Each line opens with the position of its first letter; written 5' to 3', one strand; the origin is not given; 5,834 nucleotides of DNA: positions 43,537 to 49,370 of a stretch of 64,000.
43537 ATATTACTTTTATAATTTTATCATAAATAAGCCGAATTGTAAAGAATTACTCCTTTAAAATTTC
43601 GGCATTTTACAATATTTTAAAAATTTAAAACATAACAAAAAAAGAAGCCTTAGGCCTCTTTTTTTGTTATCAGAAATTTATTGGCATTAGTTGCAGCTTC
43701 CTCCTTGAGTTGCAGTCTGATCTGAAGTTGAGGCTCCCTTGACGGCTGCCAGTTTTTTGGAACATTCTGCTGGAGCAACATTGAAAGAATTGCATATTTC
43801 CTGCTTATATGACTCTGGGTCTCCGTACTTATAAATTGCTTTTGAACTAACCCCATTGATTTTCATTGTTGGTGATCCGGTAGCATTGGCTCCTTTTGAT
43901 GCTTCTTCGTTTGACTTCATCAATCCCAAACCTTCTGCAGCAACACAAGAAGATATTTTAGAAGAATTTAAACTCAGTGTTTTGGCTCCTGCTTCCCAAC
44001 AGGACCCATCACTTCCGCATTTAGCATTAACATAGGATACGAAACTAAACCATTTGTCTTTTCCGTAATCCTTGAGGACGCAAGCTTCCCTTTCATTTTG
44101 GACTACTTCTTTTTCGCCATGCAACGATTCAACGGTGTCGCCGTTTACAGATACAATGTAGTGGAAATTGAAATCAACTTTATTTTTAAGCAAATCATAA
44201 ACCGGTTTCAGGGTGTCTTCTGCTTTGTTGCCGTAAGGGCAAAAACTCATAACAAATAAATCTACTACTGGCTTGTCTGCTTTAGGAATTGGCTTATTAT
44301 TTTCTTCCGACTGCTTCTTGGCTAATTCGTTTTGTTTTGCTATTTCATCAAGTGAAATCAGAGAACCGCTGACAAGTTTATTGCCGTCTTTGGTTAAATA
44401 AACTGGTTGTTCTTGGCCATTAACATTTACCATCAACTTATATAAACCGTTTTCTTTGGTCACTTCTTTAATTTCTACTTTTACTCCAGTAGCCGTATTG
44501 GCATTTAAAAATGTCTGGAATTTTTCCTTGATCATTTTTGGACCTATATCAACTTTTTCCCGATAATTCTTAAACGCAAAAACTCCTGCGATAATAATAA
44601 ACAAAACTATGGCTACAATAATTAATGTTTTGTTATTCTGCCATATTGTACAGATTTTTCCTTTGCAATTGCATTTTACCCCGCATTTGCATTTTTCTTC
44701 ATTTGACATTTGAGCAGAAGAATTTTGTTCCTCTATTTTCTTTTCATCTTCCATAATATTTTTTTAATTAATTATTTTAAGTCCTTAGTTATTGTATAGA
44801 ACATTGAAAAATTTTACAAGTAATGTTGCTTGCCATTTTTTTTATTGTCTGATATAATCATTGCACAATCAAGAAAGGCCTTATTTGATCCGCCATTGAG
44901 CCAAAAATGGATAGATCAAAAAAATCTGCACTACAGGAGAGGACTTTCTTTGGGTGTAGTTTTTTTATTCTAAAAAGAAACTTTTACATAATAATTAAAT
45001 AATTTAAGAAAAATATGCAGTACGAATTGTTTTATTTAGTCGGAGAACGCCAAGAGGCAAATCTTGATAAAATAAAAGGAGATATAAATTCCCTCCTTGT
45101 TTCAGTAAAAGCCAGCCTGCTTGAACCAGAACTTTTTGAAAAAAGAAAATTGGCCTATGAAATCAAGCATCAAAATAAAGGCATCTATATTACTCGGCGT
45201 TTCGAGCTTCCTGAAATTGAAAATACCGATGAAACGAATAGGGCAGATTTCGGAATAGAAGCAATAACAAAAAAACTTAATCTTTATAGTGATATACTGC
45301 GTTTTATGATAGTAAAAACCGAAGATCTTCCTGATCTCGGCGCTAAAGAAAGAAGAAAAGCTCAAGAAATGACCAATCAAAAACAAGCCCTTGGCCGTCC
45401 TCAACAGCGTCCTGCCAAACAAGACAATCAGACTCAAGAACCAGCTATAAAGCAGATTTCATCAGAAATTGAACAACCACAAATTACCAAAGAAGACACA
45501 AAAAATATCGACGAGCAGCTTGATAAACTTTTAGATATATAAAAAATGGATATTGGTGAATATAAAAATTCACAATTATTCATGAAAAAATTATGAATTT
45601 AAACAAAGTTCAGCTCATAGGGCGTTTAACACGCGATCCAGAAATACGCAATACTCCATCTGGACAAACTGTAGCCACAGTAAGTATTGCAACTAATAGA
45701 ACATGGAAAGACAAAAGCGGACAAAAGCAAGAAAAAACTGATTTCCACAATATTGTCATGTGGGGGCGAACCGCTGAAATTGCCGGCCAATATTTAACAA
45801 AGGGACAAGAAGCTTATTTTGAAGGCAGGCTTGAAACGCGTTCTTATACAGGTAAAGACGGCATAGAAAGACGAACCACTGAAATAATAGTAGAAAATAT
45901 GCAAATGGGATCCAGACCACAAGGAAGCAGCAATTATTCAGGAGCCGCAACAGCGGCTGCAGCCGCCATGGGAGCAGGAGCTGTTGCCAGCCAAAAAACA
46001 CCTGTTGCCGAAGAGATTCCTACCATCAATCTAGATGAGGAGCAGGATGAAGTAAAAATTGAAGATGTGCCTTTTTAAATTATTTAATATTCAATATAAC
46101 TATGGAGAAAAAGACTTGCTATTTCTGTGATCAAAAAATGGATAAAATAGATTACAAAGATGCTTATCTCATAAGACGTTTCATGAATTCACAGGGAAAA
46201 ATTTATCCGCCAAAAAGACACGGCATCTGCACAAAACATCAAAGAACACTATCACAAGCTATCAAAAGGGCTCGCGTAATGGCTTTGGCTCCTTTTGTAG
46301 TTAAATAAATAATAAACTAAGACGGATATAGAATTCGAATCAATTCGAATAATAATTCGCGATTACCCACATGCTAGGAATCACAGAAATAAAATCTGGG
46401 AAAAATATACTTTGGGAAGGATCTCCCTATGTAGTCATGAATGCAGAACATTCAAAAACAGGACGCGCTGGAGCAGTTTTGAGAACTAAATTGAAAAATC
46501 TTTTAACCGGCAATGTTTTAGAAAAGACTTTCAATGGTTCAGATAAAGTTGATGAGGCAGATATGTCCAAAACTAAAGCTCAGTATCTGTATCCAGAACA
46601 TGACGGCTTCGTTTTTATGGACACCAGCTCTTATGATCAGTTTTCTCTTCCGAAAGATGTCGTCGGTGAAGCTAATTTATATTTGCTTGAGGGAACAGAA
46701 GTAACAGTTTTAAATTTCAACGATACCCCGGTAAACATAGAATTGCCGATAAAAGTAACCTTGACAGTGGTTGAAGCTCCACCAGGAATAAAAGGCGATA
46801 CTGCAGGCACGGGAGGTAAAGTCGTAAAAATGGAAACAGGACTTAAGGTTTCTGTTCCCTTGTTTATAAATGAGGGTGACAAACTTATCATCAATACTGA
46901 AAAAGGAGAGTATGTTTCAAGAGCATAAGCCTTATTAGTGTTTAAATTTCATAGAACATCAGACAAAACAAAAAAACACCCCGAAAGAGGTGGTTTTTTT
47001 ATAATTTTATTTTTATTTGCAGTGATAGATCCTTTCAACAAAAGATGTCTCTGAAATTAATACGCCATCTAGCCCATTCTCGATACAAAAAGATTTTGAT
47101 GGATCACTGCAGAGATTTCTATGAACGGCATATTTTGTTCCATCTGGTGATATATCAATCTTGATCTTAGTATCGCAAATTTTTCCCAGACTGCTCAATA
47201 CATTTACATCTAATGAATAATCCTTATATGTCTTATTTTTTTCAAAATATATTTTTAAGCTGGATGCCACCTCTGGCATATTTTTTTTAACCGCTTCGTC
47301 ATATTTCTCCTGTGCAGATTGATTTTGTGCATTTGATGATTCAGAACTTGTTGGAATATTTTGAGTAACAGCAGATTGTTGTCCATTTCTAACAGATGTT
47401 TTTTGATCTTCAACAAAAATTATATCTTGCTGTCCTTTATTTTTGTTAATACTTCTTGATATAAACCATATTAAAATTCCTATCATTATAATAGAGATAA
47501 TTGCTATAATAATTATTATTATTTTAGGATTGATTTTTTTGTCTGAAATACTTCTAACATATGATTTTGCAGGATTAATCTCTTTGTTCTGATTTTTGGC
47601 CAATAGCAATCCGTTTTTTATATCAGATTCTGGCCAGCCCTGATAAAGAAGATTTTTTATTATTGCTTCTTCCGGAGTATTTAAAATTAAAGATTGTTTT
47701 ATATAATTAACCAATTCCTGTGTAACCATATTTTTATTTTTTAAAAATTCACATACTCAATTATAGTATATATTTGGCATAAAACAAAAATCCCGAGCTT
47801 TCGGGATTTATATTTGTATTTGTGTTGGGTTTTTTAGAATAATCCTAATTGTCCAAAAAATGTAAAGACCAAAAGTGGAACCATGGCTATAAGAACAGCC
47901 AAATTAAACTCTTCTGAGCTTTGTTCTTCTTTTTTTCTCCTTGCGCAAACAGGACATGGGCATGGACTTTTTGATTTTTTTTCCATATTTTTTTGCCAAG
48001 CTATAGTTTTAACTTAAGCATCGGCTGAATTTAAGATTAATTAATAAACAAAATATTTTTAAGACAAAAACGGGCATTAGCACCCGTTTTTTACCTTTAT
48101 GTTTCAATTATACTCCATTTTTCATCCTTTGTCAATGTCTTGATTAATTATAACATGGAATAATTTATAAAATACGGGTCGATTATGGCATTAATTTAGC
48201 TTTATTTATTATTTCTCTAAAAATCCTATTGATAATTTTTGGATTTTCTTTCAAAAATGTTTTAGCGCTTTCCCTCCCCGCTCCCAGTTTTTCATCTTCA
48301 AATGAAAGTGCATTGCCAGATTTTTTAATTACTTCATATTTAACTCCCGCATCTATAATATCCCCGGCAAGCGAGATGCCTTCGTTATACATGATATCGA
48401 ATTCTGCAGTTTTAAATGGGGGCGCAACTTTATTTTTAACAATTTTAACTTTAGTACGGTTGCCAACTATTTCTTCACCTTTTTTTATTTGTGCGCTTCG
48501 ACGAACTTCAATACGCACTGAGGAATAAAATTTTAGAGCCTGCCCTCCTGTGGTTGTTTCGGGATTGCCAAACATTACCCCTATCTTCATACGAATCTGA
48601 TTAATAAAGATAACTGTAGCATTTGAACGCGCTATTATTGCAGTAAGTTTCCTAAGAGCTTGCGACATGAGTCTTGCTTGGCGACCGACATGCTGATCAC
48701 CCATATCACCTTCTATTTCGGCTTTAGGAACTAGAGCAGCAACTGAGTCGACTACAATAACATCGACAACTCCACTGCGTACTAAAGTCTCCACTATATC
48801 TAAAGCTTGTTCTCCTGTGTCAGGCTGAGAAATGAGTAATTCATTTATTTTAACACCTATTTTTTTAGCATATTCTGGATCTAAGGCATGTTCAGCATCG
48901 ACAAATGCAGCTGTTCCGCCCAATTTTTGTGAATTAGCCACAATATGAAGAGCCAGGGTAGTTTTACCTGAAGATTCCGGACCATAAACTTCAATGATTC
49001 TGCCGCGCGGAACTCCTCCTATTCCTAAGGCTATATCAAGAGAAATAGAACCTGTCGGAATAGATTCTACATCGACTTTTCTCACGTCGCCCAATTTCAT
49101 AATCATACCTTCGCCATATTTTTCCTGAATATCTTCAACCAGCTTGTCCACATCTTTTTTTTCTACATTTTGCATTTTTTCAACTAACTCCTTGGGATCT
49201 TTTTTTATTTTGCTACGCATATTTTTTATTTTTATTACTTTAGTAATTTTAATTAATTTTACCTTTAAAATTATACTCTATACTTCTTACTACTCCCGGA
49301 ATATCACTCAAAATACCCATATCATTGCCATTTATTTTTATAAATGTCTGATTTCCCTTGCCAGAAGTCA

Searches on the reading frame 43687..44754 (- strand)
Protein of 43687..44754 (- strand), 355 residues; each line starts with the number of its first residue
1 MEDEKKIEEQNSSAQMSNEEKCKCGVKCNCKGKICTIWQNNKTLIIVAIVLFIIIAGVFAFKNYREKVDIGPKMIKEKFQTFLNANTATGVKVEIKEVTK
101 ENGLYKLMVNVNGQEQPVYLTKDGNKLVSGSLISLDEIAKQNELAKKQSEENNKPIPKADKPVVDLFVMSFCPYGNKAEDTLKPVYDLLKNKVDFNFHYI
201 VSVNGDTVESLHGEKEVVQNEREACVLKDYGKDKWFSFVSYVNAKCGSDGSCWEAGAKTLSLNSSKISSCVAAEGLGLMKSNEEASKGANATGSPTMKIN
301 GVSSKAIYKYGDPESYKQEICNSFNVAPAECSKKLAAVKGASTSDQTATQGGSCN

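Call 8: search_protein_families(library=pfam, proteins=[window:43687-44754:-], max_evalue=0.001)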
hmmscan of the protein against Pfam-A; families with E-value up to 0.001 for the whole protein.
window:43687-44754:- (355 aa): 1 family
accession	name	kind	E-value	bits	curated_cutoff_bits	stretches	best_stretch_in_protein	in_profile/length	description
PF03227.22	GILT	-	2e-07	31.7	22.4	1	164-243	2-90/107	Gamma interferon inducible lysosomal thiol reductase (GILT)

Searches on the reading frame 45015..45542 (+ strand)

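Call 8: search_protein_families(library=pfam, proteins=[window:45015-45542:+], max_evalue=0.001)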
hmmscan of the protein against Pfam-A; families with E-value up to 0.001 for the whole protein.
window:45015-45542:+ (175 aa): 1 family
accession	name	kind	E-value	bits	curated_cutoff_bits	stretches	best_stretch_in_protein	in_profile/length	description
PF01250.22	Ribosomal_S6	-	6.9e-10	39.4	27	1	2-101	1-90/90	Ribosomal protein S6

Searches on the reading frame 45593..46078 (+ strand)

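Call 8: search_protein_families(library=pfam, proteins=[window:45593-46078:+], max_evalue=0.001)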
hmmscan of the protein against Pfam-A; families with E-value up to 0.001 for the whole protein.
window:45593-46078:+ (161 aa): 2 families
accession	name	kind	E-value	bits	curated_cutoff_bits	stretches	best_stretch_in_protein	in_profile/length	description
PF00436.31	SSB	-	1.1e-38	131.9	26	1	3-105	1-103/104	Single-strand binding protein family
PF22657.2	SSB_1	-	0.0007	20.2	27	0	4-84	1-79/91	Another single-strand binding protein family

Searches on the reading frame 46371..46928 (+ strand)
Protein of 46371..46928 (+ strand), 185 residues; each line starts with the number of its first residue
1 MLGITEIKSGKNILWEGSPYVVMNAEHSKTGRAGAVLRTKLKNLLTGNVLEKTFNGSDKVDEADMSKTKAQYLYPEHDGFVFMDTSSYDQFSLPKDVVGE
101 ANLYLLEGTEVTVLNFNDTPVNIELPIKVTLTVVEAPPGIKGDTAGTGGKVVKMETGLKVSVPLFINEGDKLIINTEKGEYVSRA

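Call 8: search_protein_families(library=pfam, proteins=[window:46371-46928:+], max_evalue=0.001)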
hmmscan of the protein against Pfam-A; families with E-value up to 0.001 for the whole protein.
window:46371-46928:+ (185 aa): 3 families
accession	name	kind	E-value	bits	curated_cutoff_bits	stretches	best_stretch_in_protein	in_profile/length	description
PF09285.17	Elong-fact-P_C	-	1.9e-23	82.3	25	1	129-184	1-56/56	Elongation factor P, C-terminal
PF08207.18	EFP_N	-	4.3e-20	71.9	23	1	5-60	3-58/58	Elongation factor P (EF-P) KOW-like domain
PF01132.26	EFP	-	1.5e-19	70.1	27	1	69-121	2-54/54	Elongation factor P (EF-P) OB domain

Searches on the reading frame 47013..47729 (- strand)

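Call 8: search_protein_families(library=pfam, proteins=[window:47013-47729:-], max_evalue=0.001)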
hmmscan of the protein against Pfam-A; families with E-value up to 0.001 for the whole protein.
window:47013-47729:- (238 aa): 0 families

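Call 44: search_protein_families(library=pfam, proteins=[window:47013-47729:-], max_evalue=0.01)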
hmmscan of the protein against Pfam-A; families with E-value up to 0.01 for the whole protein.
window:47013-47729:- (238 aa): 1 family
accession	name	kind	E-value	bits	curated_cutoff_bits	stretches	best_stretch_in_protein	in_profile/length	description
PF12698.13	ABC2_membrane_3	-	0.0019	17.8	31.6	1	70-175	2-101/347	ABC-2 family transporter protein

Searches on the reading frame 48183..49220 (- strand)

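Call 8: search_protein_families(library=pfam, proteins=[window:48183-49220:-], max_evalue=0.001)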
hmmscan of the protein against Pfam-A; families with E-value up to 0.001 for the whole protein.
window:48183-49220:- (345 aa): 8 families
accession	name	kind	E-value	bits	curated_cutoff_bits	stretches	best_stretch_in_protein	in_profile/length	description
PF00154.27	RecA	-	2.1e-139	463.8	27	1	23-283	2-262/262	recA bacterial DNA recombination protein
PF21096.2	RecA_C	-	3.2e-16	59.6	27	1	286-341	1-56/57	RecA C-terminal domain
PF08423.17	Rad51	-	1.7e-10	41.1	22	1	50-243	4-213/244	Rad51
PF06745.19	ATPase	-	2e-07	31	26.6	1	55-111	2-58/231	KaiC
PF01637.24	ATPase_2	-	5.8e-07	30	33.2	1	74-199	21-108/225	ATPase domain predominantly from Archaea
PF02283.22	CobU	-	3.6e-06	27.1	27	1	78-207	3-122/168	Cobinamide kinase / cobinamide phosphate guanyltransferase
PF13481.12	AAA_25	-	0.00021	21.4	27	0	70-112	30-83/195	AAA domain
PF13479.12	AAA_24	-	0.00027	21.3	27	1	76-168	5-81/195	AAA domain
